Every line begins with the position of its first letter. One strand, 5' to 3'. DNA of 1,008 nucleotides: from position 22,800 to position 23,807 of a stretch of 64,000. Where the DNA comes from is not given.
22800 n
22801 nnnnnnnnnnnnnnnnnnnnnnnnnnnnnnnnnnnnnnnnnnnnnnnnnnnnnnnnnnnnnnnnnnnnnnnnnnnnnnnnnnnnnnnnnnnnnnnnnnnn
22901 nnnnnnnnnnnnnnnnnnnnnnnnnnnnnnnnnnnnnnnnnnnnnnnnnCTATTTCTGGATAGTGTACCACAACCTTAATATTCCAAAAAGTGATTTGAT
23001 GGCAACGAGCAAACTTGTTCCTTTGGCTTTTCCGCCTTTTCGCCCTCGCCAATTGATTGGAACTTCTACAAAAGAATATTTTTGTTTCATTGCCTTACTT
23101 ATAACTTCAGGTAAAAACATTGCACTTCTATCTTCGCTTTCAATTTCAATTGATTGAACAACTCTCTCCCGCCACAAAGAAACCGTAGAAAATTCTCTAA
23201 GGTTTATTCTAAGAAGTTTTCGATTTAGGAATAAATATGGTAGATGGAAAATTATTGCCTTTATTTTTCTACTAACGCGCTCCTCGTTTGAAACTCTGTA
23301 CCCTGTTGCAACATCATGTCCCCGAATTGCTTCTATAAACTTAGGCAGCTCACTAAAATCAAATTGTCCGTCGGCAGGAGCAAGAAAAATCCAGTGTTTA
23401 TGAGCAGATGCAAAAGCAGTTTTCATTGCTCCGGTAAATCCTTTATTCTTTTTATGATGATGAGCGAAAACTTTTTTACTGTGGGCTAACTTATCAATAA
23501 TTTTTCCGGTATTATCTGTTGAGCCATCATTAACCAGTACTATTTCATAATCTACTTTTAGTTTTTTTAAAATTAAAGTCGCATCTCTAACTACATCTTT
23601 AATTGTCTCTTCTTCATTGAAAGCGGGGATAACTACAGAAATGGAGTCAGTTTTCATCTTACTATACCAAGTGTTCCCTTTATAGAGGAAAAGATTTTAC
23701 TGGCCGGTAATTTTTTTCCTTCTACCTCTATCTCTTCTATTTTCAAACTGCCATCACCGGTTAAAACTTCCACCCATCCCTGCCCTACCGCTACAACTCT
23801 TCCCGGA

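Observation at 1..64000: Large expansion of GT-C-like membrane glycosyltransferase candidates in one 64 kb glycan island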

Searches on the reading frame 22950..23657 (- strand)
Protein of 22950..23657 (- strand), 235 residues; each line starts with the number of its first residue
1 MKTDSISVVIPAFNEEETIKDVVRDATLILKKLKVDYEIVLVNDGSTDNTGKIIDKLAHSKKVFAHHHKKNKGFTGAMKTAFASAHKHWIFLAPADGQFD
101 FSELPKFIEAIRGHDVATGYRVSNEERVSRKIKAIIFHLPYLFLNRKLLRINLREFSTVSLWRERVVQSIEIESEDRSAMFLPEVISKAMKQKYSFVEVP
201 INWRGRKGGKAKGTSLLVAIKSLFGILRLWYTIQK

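Call 8: search_protein_families(library=pfam, proteins=[window:22950-23657:-], max_evalue=0.01)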
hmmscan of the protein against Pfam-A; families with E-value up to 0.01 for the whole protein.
window:22950-23657:- (235 aa): 5 families
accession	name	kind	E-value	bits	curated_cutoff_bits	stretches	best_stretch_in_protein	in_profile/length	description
PF00535.33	Glycos_transf_2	-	8.3e-24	84.8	23.3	1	7-152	1-148/168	Glycosyl transferase family 2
PF13641.12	Glyco_tranf_2_3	-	6.9e-05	23.4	27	1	6-98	3-98/230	Glycosyltransferase like family 2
PF10111.15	Glyco_tranf_2_2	-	0.00016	21.7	27.3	1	7-97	1-92/276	Glycosyltransferase like family 2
PF13704.12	Glyco_tranf_2_4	-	0.0011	19.8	27.5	1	33-96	17-81/98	Glycosyl transferase family 2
PF14449.11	PT-TG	-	0.0041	17.5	23.5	0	107-135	21-49/68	Pre-toxin TG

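Call 43: search_solved_structures(query=A5, max_evalue=0.001)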
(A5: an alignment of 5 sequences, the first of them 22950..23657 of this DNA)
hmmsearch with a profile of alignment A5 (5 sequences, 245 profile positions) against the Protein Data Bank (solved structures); distinct sequences matched with E-value up to 0.001: 40.
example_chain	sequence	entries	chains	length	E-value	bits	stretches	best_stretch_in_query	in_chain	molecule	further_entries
5mlz_A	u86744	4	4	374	1e-36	129.7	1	8-231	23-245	Dolichol monophosphate mannose synthase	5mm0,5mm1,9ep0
9hwj_A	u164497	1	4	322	1.6e-23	86.6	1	3-221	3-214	Undecaprenyl-phosphate 4-deoxy-4-formamido-L-arabinose transferase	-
5eke_A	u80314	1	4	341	7.2e-23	84.4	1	9-177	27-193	Uncharacterized glycosyltransferase sll0501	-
5ekp_C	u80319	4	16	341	7.2e-23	84.4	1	9-177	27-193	Uncharacterized glycosyltransferase sll0501 | Glycosyltransferase sll0501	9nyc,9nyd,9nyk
9nye_A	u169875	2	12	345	7.4e-23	84.3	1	9-177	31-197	Glycosyltransferase sll0501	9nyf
2z87_A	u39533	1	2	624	6.7e-22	81.2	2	4-118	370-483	Chondroitin synthase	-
2z86_A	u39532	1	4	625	6.7e-22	81.2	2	4-118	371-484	Chondroitin synthase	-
9bhc_C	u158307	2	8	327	4.2e-21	78.6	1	8-220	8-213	Undecaprenyl-phosphate 4-deoxy-4-formamido-L-arabinose transferase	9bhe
8vxh_A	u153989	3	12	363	5.7e-21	78.2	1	8-219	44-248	Undecaprenyl-phosphate 4-deoxy-4-formamido-L-arabinose transferase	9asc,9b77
6p61_A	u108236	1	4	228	2.6e-17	66.2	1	3-110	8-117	Glycosyltransferase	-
8vh7_A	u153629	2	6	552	6.1e-13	51.9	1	7-116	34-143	Heparosan synthase B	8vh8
8viw_A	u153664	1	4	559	6.3e-13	51.8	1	7-116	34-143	Heparosan synthase B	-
5hea_A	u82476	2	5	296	4.1e-12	49.2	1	4-113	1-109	Putative glycosyltransferase (GalT1)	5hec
3bcv_A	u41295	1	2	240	7.9e-12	48.2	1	8-100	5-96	Putative glycosyltransferase protein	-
5tze_C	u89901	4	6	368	9.9e-12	47.9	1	9-114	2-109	Glycosyl transferase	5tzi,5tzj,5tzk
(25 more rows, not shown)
